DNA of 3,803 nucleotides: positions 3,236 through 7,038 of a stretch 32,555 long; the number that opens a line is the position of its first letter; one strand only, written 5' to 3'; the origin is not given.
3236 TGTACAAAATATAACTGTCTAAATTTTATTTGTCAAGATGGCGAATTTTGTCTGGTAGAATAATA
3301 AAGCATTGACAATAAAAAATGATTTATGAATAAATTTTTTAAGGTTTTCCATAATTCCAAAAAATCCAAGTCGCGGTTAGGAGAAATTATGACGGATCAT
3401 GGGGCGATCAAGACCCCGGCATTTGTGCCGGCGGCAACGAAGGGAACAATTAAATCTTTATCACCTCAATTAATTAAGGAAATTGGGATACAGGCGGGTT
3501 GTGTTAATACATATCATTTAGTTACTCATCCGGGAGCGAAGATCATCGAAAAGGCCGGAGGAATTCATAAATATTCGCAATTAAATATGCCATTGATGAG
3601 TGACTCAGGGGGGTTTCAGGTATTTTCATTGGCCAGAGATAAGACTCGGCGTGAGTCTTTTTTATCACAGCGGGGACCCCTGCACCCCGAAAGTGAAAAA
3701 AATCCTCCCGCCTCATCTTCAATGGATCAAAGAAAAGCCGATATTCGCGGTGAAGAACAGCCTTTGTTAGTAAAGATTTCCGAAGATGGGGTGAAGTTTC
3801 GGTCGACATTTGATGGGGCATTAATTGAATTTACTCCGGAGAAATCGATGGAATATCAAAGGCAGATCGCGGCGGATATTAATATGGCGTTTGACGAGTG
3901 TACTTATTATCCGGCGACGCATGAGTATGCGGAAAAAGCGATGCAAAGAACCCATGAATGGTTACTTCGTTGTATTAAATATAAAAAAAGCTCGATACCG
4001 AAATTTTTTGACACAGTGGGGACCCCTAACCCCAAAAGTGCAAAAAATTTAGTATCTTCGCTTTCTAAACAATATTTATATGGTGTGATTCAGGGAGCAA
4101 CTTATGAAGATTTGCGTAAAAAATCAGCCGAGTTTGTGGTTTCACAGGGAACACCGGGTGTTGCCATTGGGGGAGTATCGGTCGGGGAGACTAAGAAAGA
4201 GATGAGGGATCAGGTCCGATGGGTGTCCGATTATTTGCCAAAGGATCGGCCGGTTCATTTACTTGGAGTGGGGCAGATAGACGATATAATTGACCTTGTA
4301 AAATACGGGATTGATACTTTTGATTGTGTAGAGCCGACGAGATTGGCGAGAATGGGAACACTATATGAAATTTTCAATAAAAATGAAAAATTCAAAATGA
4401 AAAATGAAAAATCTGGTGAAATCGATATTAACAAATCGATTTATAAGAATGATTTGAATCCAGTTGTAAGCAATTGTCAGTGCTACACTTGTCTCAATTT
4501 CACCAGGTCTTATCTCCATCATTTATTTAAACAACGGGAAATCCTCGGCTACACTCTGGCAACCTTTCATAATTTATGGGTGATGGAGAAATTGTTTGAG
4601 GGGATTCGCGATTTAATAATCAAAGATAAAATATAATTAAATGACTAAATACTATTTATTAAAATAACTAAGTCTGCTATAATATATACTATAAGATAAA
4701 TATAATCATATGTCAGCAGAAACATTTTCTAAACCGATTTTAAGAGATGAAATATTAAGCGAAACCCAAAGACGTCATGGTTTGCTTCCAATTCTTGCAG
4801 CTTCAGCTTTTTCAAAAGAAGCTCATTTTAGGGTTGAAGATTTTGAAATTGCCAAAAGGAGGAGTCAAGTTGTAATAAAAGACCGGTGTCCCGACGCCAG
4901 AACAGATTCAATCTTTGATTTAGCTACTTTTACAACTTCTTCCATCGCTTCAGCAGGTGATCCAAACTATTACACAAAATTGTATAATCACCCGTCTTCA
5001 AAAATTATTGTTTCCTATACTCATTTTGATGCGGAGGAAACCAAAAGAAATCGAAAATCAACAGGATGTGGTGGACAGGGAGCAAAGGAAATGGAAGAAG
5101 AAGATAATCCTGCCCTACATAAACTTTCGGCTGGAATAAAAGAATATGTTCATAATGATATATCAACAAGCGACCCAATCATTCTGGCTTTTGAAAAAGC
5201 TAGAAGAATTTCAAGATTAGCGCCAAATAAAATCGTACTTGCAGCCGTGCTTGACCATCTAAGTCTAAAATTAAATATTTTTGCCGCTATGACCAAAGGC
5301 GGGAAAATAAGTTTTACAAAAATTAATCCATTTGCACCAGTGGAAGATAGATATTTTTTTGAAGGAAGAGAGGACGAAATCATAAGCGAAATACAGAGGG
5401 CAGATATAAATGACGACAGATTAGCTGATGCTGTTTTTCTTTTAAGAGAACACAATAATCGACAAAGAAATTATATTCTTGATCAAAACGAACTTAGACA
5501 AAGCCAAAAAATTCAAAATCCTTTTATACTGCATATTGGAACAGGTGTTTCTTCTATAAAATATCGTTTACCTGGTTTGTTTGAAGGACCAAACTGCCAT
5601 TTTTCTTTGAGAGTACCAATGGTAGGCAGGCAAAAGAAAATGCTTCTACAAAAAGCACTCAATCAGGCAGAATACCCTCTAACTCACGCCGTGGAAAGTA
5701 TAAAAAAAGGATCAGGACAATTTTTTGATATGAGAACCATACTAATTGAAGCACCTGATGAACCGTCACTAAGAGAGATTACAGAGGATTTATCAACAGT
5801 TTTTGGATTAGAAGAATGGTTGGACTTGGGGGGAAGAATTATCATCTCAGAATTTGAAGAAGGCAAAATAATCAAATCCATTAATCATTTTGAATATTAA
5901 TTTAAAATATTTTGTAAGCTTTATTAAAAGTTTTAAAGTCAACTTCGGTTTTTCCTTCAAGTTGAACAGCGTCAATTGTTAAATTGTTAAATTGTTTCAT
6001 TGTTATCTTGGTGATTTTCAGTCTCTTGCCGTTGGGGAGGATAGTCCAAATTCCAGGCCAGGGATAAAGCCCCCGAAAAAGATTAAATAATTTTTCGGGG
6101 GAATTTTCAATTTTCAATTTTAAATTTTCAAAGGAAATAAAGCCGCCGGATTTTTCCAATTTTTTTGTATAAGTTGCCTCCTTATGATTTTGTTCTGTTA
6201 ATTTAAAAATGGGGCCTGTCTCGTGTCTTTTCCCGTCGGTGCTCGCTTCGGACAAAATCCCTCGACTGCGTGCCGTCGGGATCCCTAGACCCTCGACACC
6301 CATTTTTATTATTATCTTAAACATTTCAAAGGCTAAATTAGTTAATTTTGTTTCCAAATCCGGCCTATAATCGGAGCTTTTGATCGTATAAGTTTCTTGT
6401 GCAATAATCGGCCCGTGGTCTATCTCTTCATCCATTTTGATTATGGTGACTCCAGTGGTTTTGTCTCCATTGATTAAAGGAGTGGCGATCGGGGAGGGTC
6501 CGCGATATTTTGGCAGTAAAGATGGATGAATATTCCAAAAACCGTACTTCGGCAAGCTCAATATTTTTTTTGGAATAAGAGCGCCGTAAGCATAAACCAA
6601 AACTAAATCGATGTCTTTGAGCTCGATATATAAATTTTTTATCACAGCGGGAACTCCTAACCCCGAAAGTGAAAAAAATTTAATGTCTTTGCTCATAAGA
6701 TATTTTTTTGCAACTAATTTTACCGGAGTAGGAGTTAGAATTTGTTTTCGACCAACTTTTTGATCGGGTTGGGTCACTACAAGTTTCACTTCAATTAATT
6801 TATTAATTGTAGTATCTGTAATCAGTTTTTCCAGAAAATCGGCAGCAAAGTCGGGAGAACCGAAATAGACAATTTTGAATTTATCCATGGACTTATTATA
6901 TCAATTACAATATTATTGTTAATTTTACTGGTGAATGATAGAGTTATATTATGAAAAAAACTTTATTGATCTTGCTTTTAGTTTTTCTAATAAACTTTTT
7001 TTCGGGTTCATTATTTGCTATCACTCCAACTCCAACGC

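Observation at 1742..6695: About 78-bp long-palindrome elements (family A) inserted in frame in tgt (twice), fmt and probably queA, resembling Rickettsia RPEs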

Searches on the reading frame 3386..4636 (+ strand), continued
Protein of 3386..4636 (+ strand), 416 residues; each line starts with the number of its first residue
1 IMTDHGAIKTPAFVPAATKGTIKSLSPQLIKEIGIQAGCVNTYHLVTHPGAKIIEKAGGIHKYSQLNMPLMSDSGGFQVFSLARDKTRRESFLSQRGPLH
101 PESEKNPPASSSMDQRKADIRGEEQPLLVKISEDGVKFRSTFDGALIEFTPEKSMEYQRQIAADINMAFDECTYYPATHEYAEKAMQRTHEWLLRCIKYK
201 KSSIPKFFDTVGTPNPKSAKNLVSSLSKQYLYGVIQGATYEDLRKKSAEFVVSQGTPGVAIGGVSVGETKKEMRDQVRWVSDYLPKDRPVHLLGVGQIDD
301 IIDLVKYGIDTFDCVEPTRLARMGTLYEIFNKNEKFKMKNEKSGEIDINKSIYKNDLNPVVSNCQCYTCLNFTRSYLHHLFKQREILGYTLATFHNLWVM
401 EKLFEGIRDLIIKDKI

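Call 48: find_encoding_contigs(protein=P0063, flank=6000, max_places=1)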
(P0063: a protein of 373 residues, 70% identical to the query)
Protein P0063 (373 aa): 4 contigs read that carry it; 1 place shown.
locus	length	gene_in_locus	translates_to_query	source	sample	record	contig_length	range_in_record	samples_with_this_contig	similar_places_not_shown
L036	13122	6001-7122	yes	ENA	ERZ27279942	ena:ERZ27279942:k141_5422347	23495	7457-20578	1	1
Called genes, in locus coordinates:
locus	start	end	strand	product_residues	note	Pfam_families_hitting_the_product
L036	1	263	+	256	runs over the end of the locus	-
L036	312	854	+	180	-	PF22769:DCD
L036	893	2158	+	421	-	PF08245:Mur_ligase_M (weak), PF02875:Mur_ligase_C, PF27239:FOL3_C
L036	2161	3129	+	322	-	PF00303:Thymidylat_synt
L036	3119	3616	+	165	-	PF00186:DHFR_1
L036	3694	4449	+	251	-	-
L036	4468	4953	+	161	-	-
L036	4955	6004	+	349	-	PF02547:Queuosine_synth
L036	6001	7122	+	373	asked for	PF01702:TGT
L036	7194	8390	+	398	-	-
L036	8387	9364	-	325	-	PF00551:Formyl_trans_N, PF02911:Formyl_trans_C (faint)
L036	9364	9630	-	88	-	-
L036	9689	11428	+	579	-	PF13620:CarboxypepD_reg (faint)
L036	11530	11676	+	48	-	-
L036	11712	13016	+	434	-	PF07497:Rho_RNA_bind, PF00006:ATP-synt_ab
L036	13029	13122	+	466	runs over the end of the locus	PF00884:Sulfatase, PF01663:Phosphodiest, PF16347:SGSH_C (faint)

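Call 76: fold_search(model_id=the predicted structure, library=pdb)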
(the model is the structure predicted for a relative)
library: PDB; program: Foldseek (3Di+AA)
matches with E <= 10: 1717; with E <= 0.001: 273
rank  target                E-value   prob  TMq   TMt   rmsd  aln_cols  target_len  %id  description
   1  4htb                  5.2e-39  1.00  0.76  0.89   2.3       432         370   33  tRNA-guanine transglycosylase Y330C mutant in space group C2 (released 2013-11-20)
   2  1efz                  9.7e-39  1.00  0.77  0.90   2.4       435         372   33  MUTAGENESIS AND CRYSTALLOGRAPHIC STUDIES OF ZYMOMONAS MOBILIS TRNA-GUANINE TRANSGLYCOSYLASE TO ELUCIDATE THE ROLE OF SER (released 2000-03-01)
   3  7a4x                  1.9e-38  1.00  0.76  0.87   2.6       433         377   33  tRNA-guanine transglycosylase C158S/C281S/Y330C/H333A mutant in complex with dimethyl sulfoxide (released 2021-06-16)
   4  3uvi                  2.3e-38  1.00  0.76  0.89   3.5       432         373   33  tRNA-guanine transglycosylase C158S C281S W326E E339Q mutant (released 2012-11-14)
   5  1ozm                  3.8e-38  1.00  0.76  0.89   3.0       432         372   34  Y106F mutant of Z. mobilis TGT (released 2003-09-30)
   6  6ygk                  4.6e-38  1.00  0.77  0.90   2.2       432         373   33  TGT Y330F mutant crystallised at pH 8.5 (released 2020-04-08)
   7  4dy1                  4.8e-38  1.00  0.76  0.89   2.2       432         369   33  tRNA-guanine transglycosylase F92C C158S C281S mutant (released 2013-03-27)
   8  6h7c                  8.6e-38  1.00  0.76  0.89   2.3       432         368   33  tRNA guanine transglycosylase H333A mutant apo structure (released 2019-08-14)
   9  7a0b                  8.6e-38  1.00  0.76  0.88   2.5       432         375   33  tRNA-guanine transglycosylase C158S/C281S/Y330C/H333A mutant in complex with rac-trans-3,4-dihydroxysulfolane (released 2021-06-16)
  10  4jbr                  8.6e-38  1.00  0.76  0.88   2.6       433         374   33  tRNA-guanine transglycosylase Y330C mutant as covalently linked dimer in space group P6(5)22 (released 2014-03-19)
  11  3unt                  1.1e-37  1.00  0.76  0.88   3.2       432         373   34  tRNA-guanine transglycosylase E339Q mutant (released 2012-11-14)
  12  7apl                  1.2e-37  1.00  0.77  0.89   2.3       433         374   33  tRNA-guanine transglycosylase G87C mutant spin-labeled with MTSL (released 2020-10-28)
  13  4hqv                  1.3e-37  1.00  0.76  0.89   2.5       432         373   33  tRNA-guanine transglycosylase Y106F, C158V, V233G mutant in complex with queuine (released 2012-11-21)
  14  5uti                  1.4e-37  1.00  0.76  0.89   2.4       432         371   34  Crystal Structure of TGT in complex with fragment in preQ1 pocket (released 2018-03-07)
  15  7adn                  1.4e-37  1.00  0.76  0.88   2.5       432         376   33  apo tRNA-guanine transglycosylase C158S/C281S/Y330C/H333A mutant (released 2021-06-16)
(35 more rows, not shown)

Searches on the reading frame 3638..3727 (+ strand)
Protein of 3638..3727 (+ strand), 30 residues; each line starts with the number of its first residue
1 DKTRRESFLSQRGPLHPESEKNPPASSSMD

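Call 89: search_protein_representatives(protein=window:3638-3727:+)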
Query: 30 residues. Proteins with E-value up to 0.001 (for the whole library): 0; up to 1e-10: 0; up to 1e-30: 0. The best 0 are listed.
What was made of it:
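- Tried and rejected: phmmer with a 30-aa window peptide against 1.84 billion representatives gave 0 hits at E up to 0.001, because the query was too short to have power (call 89).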

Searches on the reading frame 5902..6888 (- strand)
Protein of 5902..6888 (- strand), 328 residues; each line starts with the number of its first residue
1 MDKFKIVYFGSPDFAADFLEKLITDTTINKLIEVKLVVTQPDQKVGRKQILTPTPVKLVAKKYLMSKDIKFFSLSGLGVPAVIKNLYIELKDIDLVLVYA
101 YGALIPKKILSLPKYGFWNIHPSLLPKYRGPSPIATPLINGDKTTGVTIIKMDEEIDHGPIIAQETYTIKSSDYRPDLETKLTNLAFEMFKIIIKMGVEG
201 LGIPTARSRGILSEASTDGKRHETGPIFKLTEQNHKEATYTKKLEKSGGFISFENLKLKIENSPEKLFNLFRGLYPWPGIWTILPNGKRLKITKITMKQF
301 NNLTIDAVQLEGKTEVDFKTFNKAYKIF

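Call 7: search_solved_structures(query=window:5902-6888:-, show_alignments=2)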
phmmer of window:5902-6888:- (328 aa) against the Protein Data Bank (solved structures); distinct sequences matched with E-value up to 0.001: 70 (the best 60 are shown).
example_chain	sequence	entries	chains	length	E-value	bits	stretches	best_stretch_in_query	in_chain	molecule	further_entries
4iqf_A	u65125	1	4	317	1.6e-31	112.8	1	4-200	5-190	Methionyl-tRNA formyltransferase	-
1fmt_A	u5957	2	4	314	6.2e-28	101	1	3-215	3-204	METHIONYL-TRNA FMET FORMYLTRANSFERASE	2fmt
3r8x_A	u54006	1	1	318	2.4e-27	99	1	2-194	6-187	Methionyl-tRNA formyltransferase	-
3tqq_A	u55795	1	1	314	5.2e-27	97.9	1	4-189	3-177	Methionyl-tRNA formyltransferase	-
3q0i_A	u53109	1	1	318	1.3e-25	93.3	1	4-212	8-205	Methionyl-tRNA formyltransferase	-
5uai_A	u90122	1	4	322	1.6e-23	86.5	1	4-186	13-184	Methionyl-tRNA formyltransferase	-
5vys_A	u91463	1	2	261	1.7e-15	60.1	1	94-196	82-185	Gdp-mannose 4,6-dehydratase / gdp-4-amino-4,6-dideoxy-d-mannose formyltransferase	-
5vyr_A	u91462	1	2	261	1.7e-15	60.1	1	94-196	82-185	Gdp-mannose 4,6-dehydratase / gdp-4-amino-4,6-dideoxy-d-mannose formyltransferase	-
5vyt_A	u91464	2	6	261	2.4e-15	59.6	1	94-196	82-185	Gdp-mannose 4,6-dehydratase / gdp-4-amino-4,6-dideoxy-d-mannose formyltransferase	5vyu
6pih_A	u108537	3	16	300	2.7e-14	56.2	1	93-191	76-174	Bifunctional polymyxin resistance protein ArnA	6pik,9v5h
1yrw_A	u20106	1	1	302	2.8e-14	56.1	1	93-191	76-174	protein ArnA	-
2bln_A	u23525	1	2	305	2.8e-14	56.1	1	93-191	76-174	PROTEIN YFBG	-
5j63_A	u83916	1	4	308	2.9e-14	56.1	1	93-191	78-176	Bifunctional polymyxin resistance protein ArnA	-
1z7e_A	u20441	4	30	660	1.8e-13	53.5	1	93-191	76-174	protein ArnA | Bifunctional polymyxin resistance protein ArnA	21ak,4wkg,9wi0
8gjh_A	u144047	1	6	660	2.7e-13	52.9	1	94-195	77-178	Bifunctional polymyxin resistance protein ArnA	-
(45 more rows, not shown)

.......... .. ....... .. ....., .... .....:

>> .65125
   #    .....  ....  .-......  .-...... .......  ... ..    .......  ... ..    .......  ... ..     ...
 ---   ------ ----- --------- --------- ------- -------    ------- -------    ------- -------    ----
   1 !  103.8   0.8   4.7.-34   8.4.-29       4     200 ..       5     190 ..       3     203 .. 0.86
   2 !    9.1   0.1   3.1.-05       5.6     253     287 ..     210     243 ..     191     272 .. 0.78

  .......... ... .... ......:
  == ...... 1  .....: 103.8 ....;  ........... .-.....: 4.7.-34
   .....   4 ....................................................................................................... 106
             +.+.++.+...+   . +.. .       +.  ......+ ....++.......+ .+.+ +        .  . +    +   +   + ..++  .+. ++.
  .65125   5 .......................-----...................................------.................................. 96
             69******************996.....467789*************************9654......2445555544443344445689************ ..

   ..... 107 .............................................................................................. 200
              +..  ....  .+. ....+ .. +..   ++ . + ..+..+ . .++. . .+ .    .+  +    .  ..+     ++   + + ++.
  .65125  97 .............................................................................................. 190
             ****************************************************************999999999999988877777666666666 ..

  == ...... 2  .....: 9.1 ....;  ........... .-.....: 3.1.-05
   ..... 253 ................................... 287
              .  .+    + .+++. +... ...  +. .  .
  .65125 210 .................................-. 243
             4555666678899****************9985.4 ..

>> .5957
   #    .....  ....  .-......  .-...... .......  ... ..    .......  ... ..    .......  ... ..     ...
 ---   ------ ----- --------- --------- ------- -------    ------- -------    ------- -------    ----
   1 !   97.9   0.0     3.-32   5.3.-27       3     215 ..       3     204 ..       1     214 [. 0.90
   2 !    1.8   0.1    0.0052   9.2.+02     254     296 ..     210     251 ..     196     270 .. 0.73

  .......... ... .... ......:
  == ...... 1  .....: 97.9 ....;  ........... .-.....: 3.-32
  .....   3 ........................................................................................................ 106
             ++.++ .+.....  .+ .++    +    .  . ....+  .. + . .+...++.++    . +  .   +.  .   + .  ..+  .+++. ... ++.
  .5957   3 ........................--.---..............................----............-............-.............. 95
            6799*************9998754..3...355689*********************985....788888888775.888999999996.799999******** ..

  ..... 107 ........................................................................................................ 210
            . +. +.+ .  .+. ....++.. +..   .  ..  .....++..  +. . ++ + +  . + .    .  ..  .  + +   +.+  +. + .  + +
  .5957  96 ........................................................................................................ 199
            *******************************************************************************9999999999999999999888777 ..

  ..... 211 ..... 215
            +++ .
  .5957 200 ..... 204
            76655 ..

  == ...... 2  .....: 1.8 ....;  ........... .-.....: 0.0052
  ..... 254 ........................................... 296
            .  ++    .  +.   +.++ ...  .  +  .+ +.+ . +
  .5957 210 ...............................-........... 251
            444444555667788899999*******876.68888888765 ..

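Call 36: find_homologous_proteins(query=window:5902-6888:-, max_evalue=1e-20)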
Query window:5902-6888:- (328 aa): 6497 proteins with E <= 1e-20 among 8000 candidates; the best 120 are listed.
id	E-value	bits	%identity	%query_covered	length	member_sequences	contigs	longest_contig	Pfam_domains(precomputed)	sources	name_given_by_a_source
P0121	1.1e-213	726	100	100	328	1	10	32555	PF00551.25,PF02911.24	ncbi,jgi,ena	-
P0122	1.6e-159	548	79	100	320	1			PF00551.25,PF02911.24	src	-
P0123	1.3e-148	512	74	100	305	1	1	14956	PF00551.25,PF02911.24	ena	-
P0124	1.5e-148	512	74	100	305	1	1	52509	PF00551.25,PF02911.24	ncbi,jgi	ncbi:MAG: methionyl-tRNA formyltransferase [Patescibacteria group bacterium]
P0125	2.2e-145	502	76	98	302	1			PF00551.25,PF02911.24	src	-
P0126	2.5e-142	492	71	100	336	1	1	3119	PF00551.25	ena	-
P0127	2.3e-138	479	67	100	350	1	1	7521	PF00551.25,PF02911.24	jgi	jgi:methionyl-tRNA formyltransferase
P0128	1.3e-134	466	68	100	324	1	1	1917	PF00551.25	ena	-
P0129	6.4e-133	461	69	100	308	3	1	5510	PF00551.25,PF02911.24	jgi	-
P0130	1.4e-132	460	68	100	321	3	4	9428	PF00551.25,PF02911.24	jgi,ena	-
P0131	1.3e-128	447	66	100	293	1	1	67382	PF00551.25,PF02911.24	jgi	jgi:methionyl-tRNA formyltransferase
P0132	8.4e-128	444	65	100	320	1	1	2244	PF00551.25,PF02911.24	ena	-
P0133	1.6e-127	443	66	100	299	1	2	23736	PF00551.25,PF02911.24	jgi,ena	-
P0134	3.0e-127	442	67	100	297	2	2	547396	PF00551.25,PF02911.24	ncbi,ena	ncbi:MAG: methionyl-tRNA formyltransferase [Patescibacteria group bacterium]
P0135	3.7e-127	442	66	100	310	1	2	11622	PF00551.25,PF02911.24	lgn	-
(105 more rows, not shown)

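Call 77: predict_structure(alignment_id=A5)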
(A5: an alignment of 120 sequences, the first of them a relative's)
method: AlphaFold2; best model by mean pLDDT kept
length: 328 residues; sequences in the alignment: 120
mean_pLDDT: 85.8   pTM: 0.85
mean pLDDT of the five models: 85.8, 85.7, 85.4, 83.1, 82.9
residues with pLDDT >= 90: 215; 70-90: 63; 50-70: 19; < 50: 31
segments of 3 or more residues with pLDDT < 50: 75-78, 202-226
pLDDT, mean of each block of 10 residues (from residue 1): 90 97 94 91 87 93 69 52 76 94 87 94 95 97 97 86 96 97 98 79 42 40 54 91 94 92 94 96 95 89 92 95 90
secondary structure, 60 per line:
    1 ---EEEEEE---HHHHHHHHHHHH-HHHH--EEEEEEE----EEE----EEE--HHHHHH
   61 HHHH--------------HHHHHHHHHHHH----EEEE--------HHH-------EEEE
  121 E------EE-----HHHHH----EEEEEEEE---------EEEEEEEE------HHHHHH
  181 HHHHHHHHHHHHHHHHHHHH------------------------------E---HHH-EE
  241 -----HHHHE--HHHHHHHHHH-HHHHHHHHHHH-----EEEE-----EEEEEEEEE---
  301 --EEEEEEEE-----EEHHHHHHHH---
elements in order: E4-9 H13-24 H26-29 E32-38 E43-45 E50-52 H55-64 H79-90 E95-98 E117-121 H135-139 E144-151 E161-168 H175-200 H246-249 H253-262 H264-274 E280-283 E289-297 E303-310 H318-325
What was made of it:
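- Fmt behaves the same way (call 77).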
